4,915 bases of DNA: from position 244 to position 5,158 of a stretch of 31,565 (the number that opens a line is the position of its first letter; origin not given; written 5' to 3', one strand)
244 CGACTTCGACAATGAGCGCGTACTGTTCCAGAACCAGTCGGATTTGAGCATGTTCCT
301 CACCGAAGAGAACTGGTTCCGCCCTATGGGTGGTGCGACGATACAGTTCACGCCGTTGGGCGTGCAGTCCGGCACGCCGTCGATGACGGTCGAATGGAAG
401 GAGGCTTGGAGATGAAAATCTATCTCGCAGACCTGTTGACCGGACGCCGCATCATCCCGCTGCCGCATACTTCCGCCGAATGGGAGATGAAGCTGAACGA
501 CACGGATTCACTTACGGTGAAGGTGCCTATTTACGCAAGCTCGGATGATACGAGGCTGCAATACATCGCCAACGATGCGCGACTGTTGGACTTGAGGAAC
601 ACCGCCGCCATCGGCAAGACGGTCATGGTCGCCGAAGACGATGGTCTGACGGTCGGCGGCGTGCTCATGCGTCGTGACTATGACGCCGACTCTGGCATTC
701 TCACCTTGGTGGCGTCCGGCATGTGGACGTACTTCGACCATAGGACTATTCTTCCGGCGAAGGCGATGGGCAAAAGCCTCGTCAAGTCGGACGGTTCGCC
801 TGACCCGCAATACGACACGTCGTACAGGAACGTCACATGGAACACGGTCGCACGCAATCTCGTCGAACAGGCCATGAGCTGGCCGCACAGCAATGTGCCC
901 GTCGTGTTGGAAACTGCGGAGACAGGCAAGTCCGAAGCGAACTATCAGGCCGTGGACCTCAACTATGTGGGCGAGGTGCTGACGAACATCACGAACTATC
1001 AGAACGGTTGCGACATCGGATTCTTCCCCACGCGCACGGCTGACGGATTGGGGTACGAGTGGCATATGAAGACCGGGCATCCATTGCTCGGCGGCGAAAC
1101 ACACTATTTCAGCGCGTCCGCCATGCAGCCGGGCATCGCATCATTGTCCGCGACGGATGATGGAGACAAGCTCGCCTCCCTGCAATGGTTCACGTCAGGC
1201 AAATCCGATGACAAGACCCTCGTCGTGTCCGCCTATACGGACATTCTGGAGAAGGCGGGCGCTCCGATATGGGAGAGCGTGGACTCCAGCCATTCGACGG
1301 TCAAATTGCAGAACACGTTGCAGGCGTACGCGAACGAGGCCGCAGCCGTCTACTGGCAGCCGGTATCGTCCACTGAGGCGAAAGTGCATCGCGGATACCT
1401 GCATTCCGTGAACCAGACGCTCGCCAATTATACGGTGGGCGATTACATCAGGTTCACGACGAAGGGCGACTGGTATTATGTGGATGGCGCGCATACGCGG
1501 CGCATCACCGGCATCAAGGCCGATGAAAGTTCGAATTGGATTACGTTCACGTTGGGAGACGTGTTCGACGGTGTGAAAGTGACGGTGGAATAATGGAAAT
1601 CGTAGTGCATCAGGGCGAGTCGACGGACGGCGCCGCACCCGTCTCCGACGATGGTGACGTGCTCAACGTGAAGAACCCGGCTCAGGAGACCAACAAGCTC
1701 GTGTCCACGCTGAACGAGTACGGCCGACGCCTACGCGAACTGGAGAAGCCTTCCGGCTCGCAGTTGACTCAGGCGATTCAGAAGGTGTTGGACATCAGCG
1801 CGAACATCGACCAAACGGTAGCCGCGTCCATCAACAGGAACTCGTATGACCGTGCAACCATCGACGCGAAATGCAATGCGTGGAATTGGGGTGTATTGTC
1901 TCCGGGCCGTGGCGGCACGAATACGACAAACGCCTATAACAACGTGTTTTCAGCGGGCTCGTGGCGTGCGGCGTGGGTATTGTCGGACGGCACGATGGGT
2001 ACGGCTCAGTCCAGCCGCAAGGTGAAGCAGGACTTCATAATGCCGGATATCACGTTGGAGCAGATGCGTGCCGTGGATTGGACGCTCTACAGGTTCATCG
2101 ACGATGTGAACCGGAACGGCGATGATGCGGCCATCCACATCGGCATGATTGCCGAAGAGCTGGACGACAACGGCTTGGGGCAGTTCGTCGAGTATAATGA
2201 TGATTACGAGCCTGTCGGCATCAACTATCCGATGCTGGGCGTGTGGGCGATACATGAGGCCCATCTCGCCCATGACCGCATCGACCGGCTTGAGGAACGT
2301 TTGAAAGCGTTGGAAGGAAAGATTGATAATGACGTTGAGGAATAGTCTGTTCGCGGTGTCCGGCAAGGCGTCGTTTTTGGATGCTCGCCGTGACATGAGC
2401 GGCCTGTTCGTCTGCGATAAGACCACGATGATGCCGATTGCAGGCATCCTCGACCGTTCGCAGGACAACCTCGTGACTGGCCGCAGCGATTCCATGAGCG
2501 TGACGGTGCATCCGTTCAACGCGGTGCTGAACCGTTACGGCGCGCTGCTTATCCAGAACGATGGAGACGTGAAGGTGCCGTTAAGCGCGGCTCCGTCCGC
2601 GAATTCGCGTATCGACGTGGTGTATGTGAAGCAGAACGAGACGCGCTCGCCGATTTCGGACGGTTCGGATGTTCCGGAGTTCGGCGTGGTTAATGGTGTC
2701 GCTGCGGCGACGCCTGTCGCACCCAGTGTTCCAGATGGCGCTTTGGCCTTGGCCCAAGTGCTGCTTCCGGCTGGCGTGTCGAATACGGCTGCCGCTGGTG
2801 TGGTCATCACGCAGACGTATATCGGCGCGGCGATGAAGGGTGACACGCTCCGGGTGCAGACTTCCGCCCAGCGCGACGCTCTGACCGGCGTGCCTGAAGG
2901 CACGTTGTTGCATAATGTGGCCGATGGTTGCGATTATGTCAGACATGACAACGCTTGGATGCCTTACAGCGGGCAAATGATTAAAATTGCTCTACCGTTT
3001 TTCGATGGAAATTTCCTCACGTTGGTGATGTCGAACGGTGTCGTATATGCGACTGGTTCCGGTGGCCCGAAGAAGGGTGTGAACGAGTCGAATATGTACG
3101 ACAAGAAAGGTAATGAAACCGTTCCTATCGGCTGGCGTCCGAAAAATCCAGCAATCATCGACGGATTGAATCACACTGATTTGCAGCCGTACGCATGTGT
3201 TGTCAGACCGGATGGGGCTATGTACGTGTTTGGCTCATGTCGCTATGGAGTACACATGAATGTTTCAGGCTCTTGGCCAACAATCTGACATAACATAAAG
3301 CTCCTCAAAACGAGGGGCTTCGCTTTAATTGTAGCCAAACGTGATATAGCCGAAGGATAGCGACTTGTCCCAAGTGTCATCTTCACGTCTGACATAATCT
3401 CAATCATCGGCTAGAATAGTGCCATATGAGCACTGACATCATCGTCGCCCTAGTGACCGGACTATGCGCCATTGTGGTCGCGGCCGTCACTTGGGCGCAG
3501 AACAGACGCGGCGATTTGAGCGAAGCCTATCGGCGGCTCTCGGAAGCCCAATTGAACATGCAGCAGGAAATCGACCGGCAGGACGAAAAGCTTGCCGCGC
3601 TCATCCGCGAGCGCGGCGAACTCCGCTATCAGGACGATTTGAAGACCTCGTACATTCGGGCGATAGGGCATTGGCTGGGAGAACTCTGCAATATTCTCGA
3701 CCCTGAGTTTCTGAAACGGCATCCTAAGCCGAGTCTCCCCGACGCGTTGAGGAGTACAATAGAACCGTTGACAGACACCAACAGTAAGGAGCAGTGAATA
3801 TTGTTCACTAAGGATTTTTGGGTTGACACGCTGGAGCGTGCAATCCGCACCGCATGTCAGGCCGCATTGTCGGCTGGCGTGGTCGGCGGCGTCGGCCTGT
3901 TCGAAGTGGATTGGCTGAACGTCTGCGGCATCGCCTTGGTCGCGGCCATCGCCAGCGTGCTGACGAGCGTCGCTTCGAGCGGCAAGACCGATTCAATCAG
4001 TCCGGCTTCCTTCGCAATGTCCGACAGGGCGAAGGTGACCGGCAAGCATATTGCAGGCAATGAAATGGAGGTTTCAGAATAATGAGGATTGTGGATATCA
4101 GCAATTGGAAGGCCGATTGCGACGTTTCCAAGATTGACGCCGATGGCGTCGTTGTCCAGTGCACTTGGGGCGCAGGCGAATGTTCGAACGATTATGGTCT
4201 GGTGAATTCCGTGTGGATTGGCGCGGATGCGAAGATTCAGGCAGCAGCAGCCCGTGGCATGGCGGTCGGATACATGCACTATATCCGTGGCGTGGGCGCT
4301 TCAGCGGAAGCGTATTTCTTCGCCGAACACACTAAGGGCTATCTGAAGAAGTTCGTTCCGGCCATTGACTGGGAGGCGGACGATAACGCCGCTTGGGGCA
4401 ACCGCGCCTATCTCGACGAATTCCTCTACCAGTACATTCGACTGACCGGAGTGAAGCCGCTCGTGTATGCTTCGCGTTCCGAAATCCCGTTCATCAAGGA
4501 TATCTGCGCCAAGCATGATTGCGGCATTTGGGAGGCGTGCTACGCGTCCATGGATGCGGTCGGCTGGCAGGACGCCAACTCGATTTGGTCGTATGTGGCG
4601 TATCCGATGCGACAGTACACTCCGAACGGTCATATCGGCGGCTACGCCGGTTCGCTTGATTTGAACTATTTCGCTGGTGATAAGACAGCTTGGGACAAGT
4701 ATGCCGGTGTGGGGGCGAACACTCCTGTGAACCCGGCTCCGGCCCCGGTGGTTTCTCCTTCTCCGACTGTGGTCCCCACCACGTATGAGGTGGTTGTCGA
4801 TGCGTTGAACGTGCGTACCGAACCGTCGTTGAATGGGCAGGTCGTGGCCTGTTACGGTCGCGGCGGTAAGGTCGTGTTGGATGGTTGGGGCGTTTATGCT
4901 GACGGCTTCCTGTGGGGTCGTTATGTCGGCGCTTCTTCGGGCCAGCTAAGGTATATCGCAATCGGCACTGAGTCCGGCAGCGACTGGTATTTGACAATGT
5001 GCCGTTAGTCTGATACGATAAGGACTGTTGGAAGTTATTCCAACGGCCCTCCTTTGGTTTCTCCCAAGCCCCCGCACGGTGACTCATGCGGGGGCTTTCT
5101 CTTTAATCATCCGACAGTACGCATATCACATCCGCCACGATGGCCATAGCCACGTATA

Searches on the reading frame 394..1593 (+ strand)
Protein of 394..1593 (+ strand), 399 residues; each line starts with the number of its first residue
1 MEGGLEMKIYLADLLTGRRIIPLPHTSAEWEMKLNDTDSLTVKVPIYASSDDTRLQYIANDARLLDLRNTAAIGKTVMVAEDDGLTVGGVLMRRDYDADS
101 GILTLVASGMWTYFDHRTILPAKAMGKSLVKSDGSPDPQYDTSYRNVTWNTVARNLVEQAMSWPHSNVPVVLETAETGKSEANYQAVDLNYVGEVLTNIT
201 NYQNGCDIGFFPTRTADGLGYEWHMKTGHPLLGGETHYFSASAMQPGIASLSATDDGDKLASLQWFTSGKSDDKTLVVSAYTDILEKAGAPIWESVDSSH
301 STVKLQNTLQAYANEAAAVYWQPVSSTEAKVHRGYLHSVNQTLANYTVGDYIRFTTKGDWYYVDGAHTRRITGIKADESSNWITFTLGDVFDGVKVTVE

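Call 27: search_protein_families(library=phrogs, proteins=[window:394-1593:+], max_evalue=0.001)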
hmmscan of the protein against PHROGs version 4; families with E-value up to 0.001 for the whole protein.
window:394-1593:+ (399 aa): 1 family
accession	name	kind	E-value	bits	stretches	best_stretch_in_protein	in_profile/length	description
phrog_1885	-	tail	8.7e-47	160.7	1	6-387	14-375/1033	minor tail protein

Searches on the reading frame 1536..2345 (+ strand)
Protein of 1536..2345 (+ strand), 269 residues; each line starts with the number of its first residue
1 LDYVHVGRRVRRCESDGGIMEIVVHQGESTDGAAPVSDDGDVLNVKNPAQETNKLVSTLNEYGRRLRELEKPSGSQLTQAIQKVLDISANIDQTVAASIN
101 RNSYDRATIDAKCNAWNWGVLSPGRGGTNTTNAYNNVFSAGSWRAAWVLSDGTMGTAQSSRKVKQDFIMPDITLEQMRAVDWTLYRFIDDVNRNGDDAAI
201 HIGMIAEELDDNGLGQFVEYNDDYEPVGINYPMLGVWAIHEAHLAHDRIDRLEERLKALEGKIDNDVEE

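Call 27: search_protein_families(library=phrogs, proteins=[window:1536-2345:+], max_evalue=0.001)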
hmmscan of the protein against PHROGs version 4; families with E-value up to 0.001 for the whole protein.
window:1536-2345:+ (269 aa): 7 families
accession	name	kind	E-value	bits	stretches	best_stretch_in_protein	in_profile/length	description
phrog_5231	-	unknown function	4.6e-13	49.5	1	130-223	478-573/618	-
phrog_1330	-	tail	1.3e-10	40.8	1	99-263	1182-1354/1361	tail protein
phrog_1786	-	head and packaging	1.8e-05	23.8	1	133-263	1116-1243/1246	minor head protein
phrog_17635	-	tail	0.00019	20.8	1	153-209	599-654/721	tail fiber protein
phrog_19653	-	head and packaging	0.00024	21.6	0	201-255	360-414/418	minor head protein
phrog_7121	-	tail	0.00029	20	0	171-262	810-926/927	tail fiber protein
phrog_27382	-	unknown function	0.00054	20.6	0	247-260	37-50/51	-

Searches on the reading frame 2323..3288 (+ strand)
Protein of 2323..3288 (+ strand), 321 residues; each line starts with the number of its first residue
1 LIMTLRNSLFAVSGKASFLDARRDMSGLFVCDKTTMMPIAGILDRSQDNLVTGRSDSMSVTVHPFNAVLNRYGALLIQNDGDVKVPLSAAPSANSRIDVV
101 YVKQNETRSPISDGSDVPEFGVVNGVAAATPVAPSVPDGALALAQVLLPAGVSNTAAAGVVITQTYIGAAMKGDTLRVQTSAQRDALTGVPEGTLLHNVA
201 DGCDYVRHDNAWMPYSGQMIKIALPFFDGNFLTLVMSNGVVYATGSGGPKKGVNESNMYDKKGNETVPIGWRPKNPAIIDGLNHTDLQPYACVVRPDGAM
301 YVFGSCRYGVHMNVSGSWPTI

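Call 27: search_protein_families(library=phrogs, proteins=[window:2323-3288:+], max_evalue=0.001)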
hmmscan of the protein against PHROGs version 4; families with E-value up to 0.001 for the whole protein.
window:2323-3288:+ (321 aa): 3 families
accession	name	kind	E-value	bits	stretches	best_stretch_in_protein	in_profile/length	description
phrog_3398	-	head and packaging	1e-35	124.7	1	15-248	17-222/359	virion structural protein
phrog_35449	-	tail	9.8e-10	39.5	1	92-244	93-245/313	minor tail protein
phrog_17342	-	unknown function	0.00013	22.3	1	57-172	53-165/326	-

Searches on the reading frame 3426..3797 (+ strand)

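Call 27: search_protein_families(library=phrogs, proteins=[window:3426-3797:+], max_evalue=0.001)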
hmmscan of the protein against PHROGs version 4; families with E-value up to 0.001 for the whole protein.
window:3426-3797:+ (123 aa): 1 family
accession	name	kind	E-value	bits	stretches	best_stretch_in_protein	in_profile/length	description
phrog_1397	-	unknown function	4.6e-10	40.8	1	5-109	6-115/116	-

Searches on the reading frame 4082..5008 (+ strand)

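Call 27: search_protein_families(library=phrogs, proteins=[window:4082-5008:+], max_evalue=0.001)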
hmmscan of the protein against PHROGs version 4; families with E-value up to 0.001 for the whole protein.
window:4082-5008:+ (308 aa): 4 families
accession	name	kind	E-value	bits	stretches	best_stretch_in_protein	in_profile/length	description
phrog_291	-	lysis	7.4e-30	105.1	1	2-239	114-337/509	endolysin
phrog_6745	-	lysis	5.1e-13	49.6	1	4-167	7-166/396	endolysin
phrog_6219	-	lysis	3.3e-12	47.6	1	2-202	3-191/326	endolysin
phrog_1309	-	lysis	5.2e-12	46.9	1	232-300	333-399/410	endolysin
